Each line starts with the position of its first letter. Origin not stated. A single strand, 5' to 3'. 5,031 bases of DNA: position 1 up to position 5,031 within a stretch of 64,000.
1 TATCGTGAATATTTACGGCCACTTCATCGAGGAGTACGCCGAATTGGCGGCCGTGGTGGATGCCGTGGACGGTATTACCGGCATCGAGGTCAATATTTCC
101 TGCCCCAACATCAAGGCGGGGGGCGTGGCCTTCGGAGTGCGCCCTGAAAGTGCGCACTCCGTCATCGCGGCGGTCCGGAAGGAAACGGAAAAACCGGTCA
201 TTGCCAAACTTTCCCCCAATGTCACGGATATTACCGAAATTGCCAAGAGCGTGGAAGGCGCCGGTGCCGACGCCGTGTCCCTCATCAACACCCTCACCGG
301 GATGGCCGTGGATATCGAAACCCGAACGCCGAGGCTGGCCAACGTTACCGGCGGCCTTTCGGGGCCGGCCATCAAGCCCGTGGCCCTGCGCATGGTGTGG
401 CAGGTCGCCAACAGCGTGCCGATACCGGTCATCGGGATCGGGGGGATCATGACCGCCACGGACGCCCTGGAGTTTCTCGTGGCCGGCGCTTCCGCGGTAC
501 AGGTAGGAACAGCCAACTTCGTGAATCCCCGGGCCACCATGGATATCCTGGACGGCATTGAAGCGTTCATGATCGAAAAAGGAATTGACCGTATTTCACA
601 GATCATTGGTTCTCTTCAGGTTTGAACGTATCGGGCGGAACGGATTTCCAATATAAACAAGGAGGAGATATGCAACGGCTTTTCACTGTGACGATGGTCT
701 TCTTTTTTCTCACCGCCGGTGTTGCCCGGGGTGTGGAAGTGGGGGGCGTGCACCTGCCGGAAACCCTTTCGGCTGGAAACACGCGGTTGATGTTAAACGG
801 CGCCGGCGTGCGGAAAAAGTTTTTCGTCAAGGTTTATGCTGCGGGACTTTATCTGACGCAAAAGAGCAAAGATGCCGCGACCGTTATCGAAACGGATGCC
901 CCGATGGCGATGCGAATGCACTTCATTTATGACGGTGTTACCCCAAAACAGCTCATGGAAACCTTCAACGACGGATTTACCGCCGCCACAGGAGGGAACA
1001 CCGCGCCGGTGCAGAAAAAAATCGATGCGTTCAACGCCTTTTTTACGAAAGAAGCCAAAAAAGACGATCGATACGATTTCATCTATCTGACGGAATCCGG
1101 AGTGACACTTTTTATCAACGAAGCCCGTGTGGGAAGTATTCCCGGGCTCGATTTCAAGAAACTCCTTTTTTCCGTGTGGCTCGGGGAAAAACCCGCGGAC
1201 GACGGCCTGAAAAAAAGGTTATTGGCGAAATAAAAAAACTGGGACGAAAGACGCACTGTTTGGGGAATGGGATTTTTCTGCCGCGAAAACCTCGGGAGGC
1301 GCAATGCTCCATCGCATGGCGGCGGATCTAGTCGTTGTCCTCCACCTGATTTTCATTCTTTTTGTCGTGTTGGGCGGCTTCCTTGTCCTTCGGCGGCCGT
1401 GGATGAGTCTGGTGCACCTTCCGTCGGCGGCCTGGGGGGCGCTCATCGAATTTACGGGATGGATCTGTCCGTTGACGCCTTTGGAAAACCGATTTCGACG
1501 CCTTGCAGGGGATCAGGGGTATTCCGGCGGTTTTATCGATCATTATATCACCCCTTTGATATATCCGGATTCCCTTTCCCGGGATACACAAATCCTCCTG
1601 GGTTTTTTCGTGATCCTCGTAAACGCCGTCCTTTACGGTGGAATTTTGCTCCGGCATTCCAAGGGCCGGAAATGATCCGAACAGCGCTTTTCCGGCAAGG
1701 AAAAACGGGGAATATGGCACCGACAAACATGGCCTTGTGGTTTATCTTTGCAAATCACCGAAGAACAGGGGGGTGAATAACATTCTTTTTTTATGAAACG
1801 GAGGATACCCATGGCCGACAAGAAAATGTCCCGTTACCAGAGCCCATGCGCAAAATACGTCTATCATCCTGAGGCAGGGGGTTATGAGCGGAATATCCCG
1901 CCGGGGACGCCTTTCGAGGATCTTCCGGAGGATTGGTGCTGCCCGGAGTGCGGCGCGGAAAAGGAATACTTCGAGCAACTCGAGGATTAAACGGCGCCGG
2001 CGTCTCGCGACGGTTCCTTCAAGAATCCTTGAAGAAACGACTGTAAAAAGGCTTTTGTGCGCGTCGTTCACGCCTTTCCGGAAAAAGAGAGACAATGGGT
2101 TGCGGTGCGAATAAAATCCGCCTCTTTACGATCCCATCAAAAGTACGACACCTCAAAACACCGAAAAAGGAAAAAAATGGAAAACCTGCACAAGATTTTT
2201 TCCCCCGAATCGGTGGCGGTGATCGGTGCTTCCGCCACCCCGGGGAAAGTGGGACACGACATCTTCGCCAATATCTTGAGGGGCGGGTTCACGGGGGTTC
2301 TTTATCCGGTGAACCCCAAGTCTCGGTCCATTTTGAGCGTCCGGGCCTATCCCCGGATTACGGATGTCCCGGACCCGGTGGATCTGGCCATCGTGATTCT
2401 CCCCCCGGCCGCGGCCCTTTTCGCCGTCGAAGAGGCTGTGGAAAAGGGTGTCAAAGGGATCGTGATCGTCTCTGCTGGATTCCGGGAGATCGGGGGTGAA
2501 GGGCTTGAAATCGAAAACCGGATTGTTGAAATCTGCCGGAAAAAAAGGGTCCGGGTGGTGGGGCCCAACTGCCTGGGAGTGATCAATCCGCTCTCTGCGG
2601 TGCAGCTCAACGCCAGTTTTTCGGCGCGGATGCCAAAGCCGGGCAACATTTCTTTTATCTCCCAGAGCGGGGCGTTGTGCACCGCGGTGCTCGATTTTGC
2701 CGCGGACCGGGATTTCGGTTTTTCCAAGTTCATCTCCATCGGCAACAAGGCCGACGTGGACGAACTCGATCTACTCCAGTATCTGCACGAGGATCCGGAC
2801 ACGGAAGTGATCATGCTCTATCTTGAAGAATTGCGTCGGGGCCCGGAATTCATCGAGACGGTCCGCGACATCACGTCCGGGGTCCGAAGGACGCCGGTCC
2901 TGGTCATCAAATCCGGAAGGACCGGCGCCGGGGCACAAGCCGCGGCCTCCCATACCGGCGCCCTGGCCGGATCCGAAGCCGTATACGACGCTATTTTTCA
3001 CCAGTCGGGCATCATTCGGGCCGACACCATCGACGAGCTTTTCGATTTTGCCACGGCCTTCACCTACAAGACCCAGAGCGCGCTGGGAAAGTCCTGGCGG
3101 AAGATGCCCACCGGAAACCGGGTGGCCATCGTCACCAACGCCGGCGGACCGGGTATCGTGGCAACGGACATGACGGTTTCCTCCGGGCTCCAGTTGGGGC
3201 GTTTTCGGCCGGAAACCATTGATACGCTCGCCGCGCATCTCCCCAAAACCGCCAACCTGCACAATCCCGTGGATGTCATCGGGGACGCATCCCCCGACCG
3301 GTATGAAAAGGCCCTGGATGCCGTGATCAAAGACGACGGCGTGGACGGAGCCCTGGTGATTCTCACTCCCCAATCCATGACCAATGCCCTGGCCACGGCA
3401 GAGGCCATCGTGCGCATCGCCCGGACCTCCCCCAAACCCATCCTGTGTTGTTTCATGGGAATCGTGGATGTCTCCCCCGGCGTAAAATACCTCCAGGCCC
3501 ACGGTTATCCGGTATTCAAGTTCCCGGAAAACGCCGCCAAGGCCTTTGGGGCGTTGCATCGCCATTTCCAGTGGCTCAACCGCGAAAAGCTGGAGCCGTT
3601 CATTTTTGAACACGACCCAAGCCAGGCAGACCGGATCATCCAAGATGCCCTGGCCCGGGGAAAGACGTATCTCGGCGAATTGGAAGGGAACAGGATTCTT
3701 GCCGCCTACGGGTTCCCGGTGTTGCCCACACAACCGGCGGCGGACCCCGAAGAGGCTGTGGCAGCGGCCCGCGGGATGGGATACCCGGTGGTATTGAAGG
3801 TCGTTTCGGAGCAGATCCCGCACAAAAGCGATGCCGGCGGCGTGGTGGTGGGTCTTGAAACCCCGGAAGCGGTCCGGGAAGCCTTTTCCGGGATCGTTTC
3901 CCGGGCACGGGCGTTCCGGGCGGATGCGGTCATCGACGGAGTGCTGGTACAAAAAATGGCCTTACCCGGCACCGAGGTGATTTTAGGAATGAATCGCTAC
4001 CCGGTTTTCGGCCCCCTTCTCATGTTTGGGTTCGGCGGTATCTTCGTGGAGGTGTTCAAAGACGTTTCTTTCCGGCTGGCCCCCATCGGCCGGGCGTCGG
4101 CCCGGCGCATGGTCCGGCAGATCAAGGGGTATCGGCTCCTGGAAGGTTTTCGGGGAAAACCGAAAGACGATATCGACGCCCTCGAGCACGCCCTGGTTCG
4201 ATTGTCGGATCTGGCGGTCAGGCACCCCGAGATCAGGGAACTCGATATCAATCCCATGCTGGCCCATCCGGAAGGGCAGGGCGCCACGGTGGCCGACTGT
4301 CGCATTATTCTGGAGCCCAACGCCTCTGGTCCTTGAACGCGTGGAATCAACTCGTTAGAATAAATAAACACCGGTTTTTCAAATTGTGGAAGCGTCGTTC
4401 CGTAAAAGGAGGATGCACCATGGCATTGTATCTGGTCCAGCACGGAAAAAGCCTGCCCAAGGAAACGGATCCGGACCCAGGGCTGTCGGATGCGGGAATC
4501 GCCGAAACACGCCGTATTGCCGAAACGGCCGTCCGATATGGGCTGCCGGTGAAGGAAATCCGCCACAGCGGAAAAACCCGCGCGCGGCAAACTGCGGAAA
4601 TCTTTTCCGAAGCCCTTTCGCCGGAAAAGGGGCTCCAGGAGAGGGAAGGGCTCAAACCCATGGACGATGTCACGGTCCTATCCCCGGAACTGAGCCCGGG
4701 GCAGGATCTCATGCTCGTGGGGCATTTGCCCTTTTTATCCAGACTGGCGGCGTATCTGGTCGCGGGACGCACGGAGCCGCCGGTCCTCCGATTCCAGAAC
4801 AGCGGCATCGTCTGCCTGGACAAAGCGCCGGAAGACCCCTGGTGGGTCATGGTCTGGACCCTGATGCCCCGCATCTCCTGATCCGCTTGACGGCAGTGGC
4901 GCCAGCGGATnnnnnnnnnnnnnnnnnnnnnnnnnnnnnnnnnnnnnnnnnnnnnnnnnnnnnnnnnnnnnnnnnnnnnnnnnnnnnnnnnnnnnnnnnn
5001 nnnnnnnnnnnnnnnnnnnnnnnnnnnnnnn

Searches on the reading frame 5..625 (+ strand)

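Call 51: search_protein_families(library=pfam, proteins=[window:5-625:+])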
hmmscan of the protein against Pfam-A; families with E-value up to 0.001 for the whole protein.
window:5-625:+ (206 aa): 4 families
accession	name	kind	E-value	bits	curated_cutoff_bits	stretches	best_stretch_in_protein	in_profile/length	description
PF01180.27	DHO_dh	-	8.8e-53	179.8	27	1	2-189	100-291/291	Dihydroorotate dehydrogenase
PF01207.24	Dus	-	5e-11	42.7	20.4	1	3-176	60-222/311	Dihydrouridine synthase (Dus)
PF03060.21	NMO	-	1.1e-06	28.8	28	1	115-171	167-225/331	Nitronate monooxygenase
PF00977.27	His_biosynth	-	2.2e-05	24.5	23.6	1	124-195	58-129/228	Histidine biosynthesis protein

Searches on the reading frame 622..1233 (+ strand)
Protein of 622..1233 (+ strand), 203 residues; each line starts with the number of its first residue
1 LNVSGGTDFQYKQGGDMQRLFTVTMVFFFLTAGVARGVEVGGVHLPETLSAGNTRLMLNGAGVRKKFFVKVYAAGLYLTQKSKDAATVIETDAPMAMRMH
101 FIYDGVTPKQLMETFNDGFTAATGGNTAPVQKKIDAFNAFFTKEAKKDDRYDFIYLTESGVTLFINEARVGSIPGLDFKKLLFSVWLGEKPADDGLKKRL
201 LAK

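Call 51: search_protein_families(library=pfam, proteins=[window:622-1233:+])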
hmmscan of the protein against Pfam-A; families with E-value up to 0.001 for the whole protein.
window:622-1233:+ (203 aa): 2 families
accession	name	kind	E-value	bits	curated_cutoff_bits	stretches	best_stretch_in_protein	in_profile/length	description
PF16036.10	Chalcone_3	-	1.3e-56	191.7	27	1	38-201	2-164/165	Chalcone isomerase-like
PF16035.10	Chalcone_2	-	0.00035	20.9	27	0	56-89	3-38/203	Chalcone isomerase like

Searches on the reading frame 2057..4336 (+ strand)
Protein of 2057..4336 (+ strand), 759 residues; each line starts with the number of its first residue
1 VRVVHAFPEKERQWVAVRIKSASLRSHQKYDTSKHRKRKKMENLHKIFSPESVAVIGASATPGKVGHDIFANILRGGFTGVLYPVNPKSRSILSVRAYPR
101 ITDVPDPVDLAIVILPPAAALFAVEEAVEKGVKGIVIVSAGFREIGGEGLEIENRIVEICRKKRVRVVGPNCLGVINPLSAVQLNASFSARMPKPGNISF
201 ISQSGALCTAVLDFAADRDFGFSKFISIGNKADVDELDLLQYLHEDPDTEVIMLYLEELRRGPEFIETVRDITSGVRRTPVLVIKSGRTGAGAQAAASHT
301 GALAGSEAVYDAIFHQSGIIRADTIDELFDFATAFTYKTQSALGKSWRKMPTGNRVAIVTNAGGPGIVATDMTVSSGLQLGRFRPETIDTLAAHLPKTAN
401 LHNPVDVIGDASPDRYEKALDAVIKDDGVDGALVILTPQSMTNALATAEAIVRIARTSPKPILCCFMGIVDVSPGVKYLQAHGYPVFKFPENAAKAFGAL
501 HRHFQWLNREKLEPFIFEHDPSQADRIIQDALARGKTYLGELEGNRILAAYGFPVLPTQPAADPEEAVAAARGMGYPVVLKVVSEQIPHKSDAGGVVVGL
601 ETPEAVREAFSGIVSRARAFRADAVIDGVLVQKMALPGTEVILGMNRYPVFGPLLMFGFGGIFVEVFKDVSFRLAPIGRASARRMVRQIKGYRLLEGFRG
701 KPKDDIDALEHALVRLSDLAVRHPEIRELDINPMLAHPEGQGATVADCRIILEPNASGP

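Call 51: search_protein_families(library=pfam, proteins=[window:2057-4336:+])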
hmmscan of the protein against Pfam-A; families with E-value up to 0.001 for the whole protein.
window:2057-4336:+ (759 aa): 5 families
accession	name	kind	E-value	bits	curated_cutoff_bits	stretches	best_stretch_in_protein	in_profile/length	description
PF13549.11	ATP-grasp_5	-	3.6e-85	285.3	27.6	1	531-752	2-221/221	ATP-grasp domain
PF13607.11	Succ_CoA_lig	-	1.8e-55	186.9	27.4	1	195-335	1-138/138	Succinyl-CoA ligase like flavodoxin domain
PF13380.12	CoA_binding_2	-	1.1e-26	94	22.8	1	52-177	2-115/116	CoA binding domain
PF02629.25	CoA_binding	-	6e-15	56.2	22.3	1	50-141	3-97/97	CoA binding domain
PF19045.5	Ligase_CoA_2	-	1.2e-12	48.6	23.7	1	356-506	1-154/162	Ligase-CoA domain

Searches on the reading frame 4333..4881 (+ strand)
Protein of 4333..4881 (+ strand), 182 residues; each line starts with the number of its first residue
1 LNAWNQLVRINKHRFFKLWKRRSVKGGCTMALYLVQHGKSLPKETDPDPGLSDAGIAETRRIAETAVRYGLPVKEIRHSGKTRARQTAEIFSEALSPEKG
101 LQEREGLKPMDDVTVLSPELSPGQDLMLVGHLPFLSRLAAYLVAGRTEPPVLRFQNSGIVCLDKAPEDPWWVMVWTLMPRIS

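Call 51: search_protein_families(library=pfam, proteins=[window:4333-4881:+])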
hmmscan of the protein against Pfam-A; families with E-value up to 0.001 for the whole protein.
window:4333-4881:+ (182 aa): 1 family
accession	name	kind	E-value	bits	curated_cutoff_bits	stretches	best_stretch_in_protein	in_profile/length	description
PF00300.27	His_Phos_1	-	2.1e-07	31.3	21.7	1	32-107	1-77/194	Histidine phosphatase superfamily (branch 1)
